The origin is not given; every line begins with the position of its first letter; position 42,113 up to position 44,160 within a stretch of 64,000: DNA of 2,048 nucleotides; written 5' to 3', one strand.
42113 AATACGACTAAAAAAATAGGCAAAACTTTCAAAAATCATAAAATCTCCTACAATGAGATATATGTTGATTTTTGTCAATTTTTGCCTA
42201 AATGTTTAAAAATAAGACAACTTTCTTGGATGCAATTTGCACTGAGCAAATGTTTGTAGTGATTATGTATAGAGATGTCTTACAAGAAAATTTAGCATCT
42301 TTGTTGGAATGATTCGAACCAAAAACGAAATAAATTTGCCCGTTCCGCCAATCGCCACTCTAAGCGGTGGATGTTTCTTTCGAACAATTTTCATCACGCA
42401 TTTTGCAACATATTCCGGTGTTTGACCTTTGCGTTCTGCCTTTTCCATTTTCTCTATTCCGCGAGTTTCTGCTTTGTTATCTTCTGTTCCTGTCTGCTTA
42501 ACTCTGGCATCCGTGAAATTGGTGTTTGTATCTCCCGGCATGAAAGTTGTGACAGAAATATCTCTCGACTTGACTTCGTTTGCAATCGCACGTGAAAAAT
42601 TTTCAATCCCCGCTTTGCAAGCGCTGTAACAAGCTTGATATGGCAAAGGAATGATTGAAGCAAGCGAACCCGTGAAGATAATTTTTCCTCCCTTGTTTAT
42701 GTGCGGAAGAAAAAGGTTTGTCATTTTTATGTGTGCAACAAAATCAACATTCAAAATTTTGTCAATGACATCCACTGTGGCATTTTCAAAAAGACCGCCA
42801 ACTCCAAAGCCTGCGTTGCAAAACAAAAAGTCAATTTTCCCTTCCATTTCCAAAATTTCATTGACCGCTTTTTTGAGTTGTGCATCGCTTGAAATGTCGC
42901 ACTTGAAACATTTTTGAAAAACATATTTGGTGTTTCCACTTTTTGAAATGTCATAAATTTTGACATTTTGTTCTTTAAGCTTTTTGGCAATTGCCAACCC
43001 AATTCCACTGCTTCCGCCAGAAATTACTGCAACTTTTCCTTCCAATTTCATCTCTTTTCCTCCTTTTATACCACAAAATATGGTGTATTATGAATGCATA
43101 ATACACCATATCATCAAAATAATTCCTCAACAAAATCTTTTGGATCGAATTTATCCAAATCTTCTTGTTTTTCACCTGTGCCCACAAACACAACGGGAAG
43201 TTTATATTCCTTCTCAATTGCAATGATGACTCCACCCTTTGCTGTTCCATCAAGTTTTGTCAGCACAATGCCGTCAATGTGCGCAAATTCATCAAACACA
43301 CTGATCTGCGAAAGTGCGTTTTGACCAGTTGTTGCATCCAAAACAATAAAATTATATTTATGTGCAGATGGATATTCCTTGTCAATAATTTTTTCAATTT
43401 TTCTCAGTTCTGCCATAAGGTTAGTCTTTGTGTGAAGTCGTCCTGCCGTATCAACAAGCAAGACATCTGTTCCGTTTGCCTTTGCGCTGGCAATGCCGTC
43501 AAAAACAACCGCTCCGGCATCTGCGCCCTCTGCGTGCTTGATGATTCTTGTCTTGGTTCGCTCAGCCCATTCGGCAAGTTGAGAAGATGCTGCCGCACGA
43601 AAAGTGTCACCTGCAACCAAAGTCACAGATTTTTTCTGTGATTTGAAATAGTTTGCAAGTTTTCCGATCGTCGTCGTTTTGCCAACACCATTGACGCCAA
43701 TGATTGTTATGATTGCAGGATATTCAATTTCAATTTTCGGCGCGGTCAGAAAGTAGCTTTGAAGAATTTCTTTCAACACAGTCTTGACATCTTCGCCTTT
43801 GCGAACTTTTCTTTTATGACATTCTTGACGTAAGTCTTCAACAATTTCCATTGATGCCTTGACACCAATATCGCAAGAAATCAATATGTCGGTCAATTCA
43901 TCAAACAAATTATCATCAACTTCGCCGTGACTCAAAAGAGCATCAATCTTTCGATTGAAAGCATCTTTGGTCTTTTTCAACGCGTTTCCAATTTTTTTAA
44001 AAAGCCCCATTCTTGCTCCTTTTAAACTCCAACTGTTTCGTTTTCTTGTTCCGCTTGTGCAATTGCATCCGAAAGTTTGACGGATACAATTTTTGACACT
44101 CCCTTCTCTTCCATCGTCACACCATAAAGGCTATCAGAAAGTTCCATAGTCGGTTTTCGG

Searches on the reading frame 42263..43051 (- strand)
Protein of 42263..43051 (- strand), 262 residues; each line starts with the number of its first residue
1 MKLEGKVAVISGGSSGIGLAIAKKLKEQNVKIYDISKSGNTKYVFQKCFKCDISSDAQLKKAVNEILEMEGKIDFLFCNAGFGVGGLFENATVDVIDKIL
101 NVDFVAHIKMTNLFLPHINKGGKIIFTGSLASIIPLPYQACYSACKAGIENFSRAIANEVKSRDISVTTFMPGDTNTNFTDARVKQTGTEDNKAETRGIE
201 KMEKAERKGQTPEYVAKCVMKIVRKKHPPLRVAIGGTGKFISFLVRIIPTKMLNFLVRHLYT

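Call 8: search_protein_families(library=ncbifam, proteins=[window:42263-43051:-], max_evalue=0.00001)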
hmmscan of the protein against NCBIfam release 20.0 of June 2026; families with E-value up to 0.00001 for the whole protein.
window:42263-43051:- (262 aa): 202 families (the best 25 are shown)
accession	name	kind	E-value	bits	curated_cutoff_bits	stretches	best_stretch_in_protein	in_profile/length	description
NF049977.1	KDhSphingRedKdsR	equivalog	6.4e-53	179.9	400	1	5-261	3-267/267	3-ketodihydrosphingosine reductase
NF004823.0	PRK06179.1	subfamily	7.6e-49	166.6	310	1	4-259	4-265/271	oxidoreductase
NF004826.0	PRK06182.1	subfamily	2.4e-38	132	305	1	5-260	4-272/274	oxidoreductase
NF005372.1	PRK06914.1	subfamily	9.2e-32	110.4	320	1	5-259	2-275/279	SDR family oxidoreductase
NF004824.0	PRK06180.1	subfamily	2.2e-31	109.1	298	1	5-236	4-248/279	oxidoreductase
NF004825.0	PRK06181.1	equivalog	9.1e-31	107.1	215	1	2-250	3-253/268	SDR family oxidoreductase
NF006114.0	PRK08263.1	subfamily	2.2e-30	105.9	290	1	6-238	4-246/280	short chain dehydrogenase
NF004514.1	PRK05855.1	equivalog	6.3e-30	104.3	455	1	3-252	311-570/578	SDR family oxidoreductase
NF009466.0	PRK12826.1-2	subfamily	7.9e-30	104.1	222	1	6-188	4-200/248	3-oxoacyl-ACP reductase FabG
NF006123.0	PRK08267.1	equivalog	8.5e-29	100.6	261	1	8-253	5-249/261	SDR family oxidoreductase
NF005878.0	PRK07825.1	subfamily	8.9e-29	100.7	287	1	2-260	6-252/278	short chain dehydrogenase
NF006366.0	PRK08589.1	equivalog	9e-29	100.6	386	1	2-220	3-231/272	SDR family oxidoreductase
NF005950.0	PRK08017.1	equivalog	9.5e-29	100.4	326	1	6-258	3-255/256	SDR family oxidoreductase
NF005559.1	PRK07231.1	subfamily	2.6e-28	99.2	215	1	2-197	1-207/249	glucose 1-dehydrogenase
NF004526.0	PRK05872.1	subfamily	2e-27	96.1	276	1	2-220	7-230/297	short-chain dehydrogenase/reductase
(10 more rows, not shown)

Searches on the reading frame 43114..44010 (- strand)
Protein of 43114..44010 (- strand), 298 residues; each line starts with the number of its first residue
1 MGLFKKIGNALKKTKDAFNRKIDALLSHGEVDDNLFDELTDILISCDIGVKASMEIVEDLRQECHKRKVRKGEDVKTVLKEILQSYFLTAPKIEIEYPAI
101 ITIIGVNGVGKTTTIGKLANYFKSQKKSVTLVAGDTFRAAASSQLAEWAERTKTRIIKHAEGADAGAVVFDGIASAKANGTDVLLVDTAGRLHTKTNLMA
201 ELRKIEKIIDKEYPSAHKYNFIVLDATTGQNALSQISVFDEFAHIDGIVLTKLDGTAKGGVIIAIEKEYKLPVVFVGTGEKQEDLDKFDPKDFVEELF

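Call 8: search_protein_families(library=ncbifam, proteins=[window:43114-44010:-], max_evalue=0.00001)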
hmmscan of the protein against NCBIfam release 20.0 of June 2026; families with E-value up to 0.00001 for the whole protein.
window:43114-44010:- (298 aa): 12 families
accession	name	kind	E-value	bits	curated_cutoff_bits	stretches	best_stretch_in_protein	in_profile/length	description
TIGR00064.1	ftsY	equivalog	3.8e-100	334.7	260.7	1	31-298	2-279/279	signal recognition particle-docking protein FtsY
TIGR00959.1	ffh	equivalog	9.3e-54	182.9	473.2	1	26-295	21-291/428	signal recognition particle protein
TIGR01425.1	SRP54_euk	equivalog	5.6e-43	147.4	576.25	1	17-297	12-293/428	signal recognition particle protein SRP54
TIGR03499.1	FlhF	equivalog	3.5e-20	73.2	174.15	1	9-190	115-286/286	flagellar biosynthesis GTPase FlhF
NF005230.0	PRK06731.1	equivalog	9.5e-18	64.4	553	1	73-280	62-259/281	flagellar biosynthesis regulator FlhF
NF009368.0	PRK12726.1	equivalog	2e-17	63.4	832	1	94-282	202-381/407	flagellar biosynthesis regulator FlhF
NF009366.0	PRK12723.1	equivalog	1.8e-13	50.4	585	1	30-281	105-350/388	flagellar biosynthesis regulator FlhF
NF009367.0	PRK12724.1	equivalog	6.5e-12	45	718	1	99-279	224-395/433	flagellar biosynthesis regulator FlhF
NF011310.0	PRK14721.1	equivalog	6.8e-09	35.4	725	1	82-295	174-379/423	flagellar biosynthesis regulator FlhF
NF011312.0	PRK14723.1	equivalog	9.9e-09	34.2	951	0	100-145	187-234/768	flagellar biosynthesis regulator FlhF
NF011311.0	PRK14722.1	equivalog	1.5e-07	30.8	777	1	95-283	134-321/374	flagellar biosynthesis regulator FlhF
NF000355.4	ribo_prot_ABC_F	equivalog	8.4e-06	24.9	380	0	76-134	6-64/499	ribosomal protection-like ABC-F family protein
